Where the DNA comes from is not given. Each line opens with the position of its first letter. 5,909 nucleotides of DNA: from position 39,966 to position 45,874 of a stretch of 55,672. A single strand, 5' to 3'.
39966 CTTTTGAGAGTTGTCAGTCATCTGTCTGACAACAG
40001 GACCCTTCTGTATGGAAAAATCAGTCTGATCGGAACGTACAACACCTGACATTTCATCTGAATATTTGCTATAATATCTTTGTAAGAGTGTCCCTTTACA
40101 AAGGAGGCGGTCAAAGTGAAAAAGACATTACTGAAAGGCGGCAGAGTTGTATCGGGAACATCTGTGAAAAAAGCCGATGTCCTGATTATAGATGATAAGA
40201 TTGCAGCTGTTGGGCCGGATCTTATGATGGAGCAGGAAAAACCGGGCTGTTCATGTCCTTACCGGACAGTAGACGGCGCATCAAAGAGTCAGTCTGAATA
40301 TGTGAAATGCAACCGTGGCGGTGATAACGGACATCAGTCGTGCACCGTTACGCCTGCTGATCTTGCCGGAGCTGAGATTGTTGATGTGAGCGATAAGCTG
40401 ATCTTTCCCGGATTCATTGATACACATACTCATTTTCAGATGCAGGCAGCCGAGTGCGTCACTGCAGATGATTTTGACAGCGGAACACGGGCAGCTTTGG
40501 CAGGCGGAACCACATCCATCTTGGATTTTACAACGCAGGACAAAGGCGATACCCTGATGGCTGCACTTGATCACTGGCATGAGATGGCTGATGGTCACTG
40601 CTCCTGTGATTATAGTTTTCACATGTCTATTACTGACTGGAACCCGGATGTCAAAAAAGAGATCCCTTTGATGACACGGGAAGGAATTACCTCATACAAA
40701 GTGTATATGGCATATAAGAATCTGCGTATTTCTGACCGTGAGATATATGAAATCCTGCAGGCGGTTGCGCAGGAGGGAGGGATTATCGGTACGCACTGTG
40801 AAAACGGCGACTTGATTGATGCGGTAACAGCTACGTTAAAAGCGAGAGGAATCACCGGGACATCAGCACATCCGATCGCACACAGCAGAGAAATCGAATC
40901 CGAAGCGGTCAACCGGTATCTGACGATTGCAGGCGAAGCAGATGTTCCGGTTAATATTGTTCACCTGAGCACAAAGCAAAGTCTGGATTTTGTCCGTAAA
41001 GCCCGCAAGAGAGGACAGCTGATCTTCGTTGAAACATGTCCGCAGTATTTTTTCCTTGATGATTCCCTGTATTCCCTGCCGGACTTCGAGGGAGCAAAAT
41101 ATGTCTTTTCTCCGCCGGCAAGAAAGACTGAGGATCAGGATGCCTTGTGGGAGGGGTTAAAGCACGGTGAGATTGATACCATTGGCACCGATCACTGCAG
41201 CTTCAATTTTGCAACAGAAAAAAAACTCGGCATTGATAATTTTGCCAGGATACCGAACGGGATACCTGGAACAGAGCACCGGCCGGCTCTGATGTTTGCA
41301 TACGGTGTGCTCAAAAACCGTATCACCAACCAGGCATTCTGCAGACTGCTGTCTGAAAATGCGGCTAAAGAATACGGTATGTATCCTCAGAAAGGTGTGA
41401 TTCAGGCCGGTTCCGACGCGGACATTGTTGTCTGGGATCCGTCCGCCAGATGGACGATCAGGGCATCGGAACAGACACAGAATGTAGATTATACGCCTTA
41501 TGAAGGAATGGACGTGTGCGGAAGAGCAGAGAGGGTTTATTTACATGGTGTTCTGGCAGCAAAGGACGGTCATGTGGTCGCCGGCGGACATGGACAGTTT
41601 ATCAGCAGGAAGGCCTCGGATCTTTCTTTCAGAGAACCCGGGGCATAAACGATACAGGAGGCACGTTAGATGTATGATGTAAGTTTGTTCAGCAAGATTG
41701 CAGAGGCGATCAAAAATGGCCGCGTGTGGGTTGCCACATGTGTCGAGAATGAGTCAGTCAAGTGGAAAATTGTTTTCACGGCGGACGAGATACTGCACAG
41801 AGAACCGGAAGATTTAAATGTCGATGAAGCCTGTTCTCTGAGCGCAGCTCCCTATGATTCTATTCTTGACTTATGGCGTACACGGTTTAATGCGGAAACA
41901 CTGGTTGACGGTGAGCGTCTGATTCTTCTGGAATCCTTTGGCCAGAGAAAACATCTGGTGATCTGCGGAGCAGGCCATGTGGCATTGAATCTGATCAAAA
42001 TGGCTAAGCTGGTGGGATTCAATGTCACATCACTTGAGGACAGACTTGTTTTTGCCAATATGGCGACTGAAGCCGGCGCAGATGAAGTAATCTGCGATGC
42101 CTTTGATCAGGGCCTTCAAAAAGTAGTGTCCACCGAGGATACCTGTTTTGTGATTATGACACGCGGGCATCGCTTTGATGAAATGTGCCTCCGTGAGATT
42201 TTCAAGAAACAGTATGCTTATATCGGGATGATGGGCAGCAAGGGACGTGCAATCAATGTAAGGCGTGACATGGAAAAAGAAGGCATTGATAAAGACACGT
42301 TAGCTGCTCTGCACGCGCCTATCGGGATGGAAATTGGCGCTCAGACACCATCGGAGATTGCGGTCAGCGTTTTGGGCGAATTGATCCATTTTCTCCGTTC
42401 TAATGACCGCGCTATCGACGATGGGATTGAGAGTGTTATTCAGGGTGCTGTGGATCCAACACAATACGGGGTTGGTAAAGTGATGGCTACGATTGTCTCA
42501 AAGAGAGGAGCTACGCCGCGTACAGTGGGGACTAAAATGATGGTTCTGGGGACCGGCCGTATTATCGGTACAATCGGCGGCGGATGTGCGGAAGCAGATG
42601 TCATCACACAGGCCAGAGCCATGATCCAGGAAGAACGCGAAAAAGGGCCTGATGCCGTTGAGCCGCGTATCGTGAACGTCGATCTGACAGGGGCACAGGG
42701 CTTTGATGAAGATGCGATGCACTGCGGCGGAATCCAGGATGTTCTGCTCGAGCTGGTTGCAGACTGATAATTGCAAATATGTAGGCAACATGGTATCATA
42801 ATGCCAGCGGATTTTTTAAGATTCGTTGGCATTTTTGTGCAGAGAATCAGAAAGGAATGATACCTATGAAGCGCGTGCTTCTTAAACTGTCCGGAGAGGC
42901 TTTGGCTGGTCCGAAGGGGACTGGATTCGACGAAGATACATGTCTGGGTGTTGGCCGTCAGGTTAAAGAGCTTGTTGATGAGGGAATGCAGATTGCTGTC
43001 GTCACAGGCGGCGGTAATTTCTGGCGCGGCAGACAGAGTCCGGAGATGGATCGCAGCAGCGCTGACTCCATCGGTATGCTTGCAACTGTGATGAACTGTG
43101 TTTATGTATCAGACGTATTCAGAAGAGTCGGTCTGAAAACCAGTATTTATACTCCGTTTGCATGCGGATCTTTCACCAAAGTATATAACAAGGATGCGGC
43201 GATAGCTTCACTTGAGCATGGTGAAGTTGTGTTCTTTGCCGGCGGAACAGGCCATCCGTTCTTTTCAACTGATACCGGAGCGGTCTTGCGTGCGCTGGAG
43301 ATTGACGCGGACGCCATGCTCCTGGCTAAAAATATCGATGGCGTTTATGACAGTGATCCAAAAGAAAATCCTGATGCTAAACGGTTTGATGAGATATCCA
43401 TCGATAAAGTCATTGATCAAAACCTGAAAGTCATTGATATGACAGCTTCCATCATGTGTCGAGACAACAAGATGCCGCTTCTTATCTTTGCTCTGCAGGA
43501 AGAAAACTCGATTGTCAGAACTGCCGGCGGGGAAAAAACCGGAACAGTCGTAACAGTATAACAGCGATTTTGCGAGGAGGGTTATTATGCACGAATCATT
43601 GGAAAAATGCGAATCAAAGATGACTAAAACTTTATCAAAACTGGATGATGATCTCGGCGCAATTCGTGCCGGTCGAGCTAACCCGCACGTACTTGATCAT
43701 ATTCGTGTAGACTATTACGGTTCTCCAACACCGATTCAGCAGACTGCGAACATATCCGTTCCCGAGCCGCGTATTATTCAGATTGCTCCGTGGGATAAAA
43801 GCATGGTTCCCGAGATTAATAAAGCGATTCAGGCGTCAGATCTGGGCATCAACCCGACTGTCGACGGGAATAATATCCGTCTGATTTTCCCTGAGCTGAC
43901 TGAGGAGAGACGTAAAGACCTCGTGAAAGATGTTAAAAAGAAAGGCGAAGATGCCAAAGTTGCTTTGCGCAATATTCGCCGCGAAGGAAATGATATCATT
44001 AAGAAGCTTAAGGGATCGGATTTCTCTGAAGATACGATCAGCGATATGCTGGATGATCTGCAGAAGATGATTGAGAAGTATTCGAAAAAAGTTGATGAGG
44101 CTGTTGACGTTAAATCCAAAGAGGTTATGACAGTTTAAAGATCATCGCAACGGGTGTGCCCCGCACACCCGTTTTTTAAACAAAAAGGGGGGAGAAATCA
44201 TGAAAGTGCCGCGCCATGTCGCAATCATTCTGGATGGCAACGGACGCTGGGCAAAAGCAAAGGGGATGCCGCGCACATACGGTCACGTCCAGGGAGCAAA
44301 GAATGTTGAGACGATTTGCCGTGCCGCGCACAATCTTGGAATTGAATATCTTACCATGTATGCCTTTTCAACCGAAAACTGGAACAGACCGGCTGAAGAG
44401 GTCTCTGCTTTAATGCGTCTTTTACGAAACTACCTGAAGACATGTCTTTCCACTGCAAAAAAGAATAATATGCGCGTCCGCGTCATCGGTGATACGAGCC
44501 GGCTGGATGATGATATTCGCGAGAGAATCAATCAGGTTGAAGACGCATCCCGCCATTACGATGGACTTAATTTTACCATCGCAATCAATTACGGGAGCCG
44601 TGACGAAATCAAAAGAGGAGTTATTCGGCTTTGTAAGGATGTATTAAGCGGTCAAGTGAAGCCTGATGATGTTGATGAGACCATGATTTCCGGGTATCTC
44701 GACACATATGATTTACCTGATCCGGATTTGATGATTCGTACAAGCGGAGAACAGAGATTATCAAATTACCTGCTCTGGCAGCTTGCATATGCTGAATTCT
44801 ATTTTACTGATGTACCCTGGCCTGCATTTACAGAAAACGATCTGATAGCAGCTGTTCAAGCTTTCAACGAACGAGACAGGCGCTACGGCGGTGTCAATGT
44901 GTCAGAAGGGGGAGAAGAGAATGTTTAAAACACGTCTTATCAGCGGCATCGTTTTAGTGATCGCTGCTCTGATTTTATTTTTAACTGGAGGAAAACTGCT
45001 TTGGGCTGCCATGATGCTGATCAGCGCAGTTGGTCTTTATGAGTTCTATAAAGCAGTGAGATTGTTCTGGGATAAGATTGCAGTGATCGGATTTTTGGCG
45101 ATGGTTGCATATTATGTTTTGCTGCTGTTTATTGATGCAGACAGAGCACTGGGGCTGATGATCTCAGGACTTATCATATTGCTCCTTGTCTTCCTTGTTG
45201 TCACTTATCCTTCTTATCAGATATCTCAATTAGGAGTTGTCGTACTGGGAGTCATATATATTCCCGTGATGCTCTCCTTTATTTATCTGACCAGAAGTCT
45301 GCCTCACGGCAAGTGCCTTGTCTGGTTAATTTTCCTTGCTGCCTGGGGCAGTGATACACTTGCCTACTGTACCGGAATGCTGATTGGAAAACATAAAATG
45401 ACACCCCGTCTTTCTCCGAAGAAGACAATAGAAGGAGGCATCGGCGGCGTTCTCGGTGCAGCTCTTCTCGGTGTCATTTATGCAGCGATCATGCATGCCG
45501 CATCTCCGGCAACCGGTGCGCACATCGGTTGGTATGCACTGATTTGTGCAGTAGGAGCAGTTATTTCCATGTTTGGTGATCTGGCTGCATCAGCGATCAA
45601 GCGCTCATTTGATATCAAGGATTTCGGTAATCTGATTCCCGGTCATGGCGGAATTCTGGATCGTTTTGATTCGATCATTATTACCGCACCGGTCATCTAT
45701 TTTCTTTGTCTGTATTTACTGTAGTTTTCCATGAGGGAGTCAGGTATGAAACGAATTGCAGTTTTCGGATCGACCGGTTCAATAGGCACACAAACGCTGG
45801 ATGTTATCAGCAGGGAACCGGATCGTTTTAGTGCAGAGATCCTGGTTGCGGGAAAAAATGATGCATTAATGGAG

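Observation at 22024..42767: Purine/urate-type anaerobic catabolic island with non-canonical composition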

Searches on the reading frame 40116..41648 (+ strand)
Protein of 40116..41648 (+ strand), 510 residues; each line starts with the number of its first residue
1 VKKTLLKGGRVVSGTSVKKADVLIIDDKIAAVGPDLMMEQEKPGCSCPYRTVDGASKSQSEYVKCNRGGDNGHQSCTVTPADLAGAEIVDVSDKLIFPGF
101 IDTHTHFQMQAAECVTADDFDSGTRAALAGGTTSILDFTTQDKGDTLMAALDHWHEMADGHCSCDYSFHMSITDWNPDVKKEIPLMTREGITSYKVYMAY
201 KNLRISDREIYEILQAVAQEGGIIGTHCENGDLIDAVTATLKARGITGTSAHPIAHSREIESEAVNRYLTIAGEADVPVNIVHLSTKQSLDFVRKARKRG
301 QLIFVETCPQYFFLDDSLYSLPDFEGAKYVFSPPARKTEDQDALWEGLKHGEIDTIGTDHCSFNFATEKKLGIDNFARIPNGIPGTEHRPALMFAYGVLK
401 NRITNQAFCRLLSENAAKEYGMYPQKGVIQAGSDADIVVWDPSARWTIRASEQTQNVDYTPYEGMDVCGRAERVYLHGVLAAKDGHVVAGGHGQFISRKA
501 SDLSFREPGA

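Call 4: search_protein_families(library=pfam, proteins=[window:40116-41648:+])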
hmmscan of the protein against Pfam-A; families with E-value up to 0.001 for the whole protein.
window:40116-41648:+ (510 aa): 2 families
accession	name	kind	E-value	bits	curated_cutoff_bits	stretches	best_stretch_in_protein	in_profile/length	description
PF01979.26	Amidohydro_1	-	4.9e-25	88.9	25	1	96-459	2-323/345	Amidohydrolase family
PF07969.17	Amidohydro_3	-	6.8e-10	39.4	29.7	0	403-460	407-464/472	Amidohydrolase family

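Call 6: search_protein_families(library=ncbifam, proteins=[window:40116-41648:+])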
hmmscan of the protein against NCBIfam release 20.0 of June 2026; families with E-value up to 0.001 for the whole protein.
window:40116-41648:+ (510 aa): 48 families (the best 25 are shown)
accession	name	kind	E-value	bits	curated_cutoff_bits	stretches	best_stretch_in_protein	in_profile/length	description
TIGR02033.1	D-hydantoinase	equivalog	1e-165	552.1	393.25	2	86-498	39-454/454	dihydropyrimidinase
NF009941.0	PRK13404.1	subfamily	7.5e-133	443.6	647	1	83-503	39-466/478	dihydropyrimidinase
TIGR03178.1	allantoinase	equivalog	1.4e-67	228.5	357.85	1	79-497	31-440/441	allantoinase AllB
NF004839.0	PRK06189.1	equivalog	6e-66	222.9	631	1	83-499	39-448/451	allantoinase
NF058539.1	ergo_uti2_ErtD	equivalog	1.1e-62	212.4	650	1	78-498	33-447/449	hydantoin-5-propionate amidohydrolase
NF058538.1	ergo_util_ErtD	equivalog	2e-58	198.3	600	1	84-496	38-444/446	hydantoin-5-propionate amidohydrolase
TIGR00857.1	pyrC_multi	subfamily_domain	4.2e-57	194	279.05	1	85-484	26-411/412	dihydroorotase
NF002668.0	PRK02382.1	equivalog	1.6e-55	188.6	452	1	86-497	36-427/436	dihydroorotase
NF006559.0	PRK09060.1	equivalog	3e-51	174.1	482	1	85-497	43-437/444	dihydroorotase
NF005751.0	PRK07575.1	equivalog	6.1e-49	166.7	529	1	86-496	44-434/440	dihydroorotase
NF005960.0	PRK08044.1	equivalog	2.6e-48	164.9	688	1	6-498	7-450/453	allantoinase AllB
NF006688.0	PRK09236.1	equivalog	8.2e-45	153.4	535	1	84-495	40-439/444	dihydroorotase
NF006837.0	PRK09357.1-2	equivalog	1.9e-42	145.3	575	1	83-479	39-419/428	dihydroorotase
NF006836.0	PRK09357.1-1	equivalog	1.2e-41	142.8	538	1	83-488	37-430/432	dihydroorotase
NF003271.0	PRK04250.1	equivalog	1.5e-39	135.8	405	1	60-498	14-404/407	dihydroorotase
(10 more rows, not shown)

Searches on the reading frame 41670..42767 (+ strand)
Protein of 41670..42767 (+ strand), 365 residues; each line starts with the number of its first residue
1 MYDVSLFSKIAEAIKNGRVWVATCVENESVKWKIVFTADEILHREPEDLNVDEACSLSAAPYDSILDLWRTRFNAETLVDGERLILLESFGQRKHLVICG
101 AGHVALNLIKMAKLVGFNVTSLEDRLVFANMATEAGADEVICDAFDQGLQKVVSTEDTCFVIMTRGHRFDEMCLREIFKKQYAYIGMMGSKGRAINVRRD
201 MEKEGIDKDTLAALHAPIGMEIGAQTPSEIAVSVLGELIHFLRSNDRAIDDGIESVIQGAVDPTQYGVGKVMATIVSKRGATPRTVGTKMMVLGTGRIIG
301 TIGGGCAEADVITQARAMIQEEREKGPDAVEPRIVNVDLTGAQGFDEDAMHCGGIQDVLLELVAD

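Call 4: search_protein_families(library=pfam, proteins=[window:41670-42767:+])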
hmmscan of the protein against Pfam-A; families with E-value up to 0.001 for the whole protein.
window:41670-42767:+ (365 aa): 2 families
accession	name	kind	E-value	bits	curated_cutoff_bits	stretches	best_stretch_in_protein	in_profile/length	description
PF13478.12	XdhC_C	-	7.7e-38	130.3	29.7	1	96-238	1-125/125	XdhC Rossmann domain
PF02625.21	XdhC_CoxI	-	2.2e-19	69.6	24.3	1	269-323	7-61/68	XdhC and CoxI family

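Call 6: search_protein_families(library=ncbifam, proteins=[window:41670-42767:+])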
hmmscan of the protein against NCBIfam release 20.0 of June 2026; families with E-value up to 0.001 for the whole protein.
window:41670-42767:+ (365 aa): 2 families
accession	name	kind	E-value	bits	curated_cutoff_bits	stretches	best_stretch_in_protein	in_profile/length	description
NF045664.1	XdhC_rel_AOR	equivalog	1.5e-69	234.9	350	2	6-240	110-342/346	XdhC family aldehyde oxidoreductase maturation factor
TIGR02964.1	xanthine_xdhC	equivalog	4.2e-36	124.7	161.6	2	91-239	98-246/246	xanthine dehydrogenase accessory protein XdhC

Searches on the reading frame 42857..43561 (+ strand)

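Call 4: search_protein_families(library=pfam, proteins=[window:42857-43561:+])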
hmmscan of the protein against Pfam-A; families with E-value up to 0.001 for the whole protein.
window:42857-43561:+ (234 aa): 1 family
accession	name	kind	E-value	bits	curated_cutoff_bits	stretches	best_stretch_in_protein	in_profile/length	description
PF00696.33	AA_kinase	-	5.6e-34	118.3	24.9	1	5-211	1-233/234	Amino acid kinase family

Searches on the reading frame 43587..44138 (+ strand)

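Call 4: search_protein_families(library=pfam, proteins=[window:43587-44138:+])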
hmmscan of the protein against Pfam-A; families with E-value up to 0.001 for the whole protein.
window:43587-44138:+ (183 aa): 1 family
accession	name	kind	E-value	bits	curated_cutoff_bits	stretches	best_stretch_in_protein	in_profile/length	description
PF01765.24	RRF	-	1.3e-65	220.7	29.7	1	20-181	2-164/164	Ribosome recycling factor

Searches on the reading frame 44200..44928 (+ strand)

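Call 4: search_protein_families(library=pfam, proteins=[window:44200-44928:+])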
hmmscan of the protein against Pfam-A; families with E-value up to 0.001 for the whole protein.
window:44200-44928:+ (242 aa): 1 family
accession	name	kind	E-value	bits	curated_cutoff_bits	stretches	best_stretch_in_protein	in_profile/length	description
PF01255.24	Prenyltransf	-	2.1e-83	279.6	27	1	10-230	1-219/219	Putative undecaprenyl diphosphate synthase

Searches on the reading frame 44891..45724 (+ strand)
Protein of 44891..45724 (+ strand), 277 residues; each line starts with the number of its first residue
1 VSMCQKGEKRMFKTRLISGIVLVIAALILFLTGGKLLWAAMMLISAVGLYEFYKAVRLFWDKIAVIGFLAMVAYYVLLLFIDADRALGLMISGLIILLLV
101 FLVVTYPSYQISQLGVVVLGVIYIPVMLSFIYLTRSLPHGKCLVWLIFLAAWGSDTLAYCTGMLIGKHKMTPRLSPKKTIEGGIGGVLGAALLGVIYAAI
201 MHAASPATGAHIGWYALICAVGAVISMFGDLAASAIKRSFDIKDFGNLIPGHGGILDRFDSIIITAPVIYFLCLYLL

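Call 4: search_protein_families(library=pfam, proteins=[window:44891-45724:+])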
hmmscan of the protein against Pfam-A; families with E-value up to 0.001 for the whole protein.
window:44891-45724:+ (277 aa): 1 family
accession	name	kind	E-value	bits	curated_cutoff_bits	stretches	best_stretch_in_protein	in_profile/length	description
PF01148.25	CTP_transf_1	-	3.2e-57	194.8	24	1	13-275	1-263/264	Cytidylyltransferase family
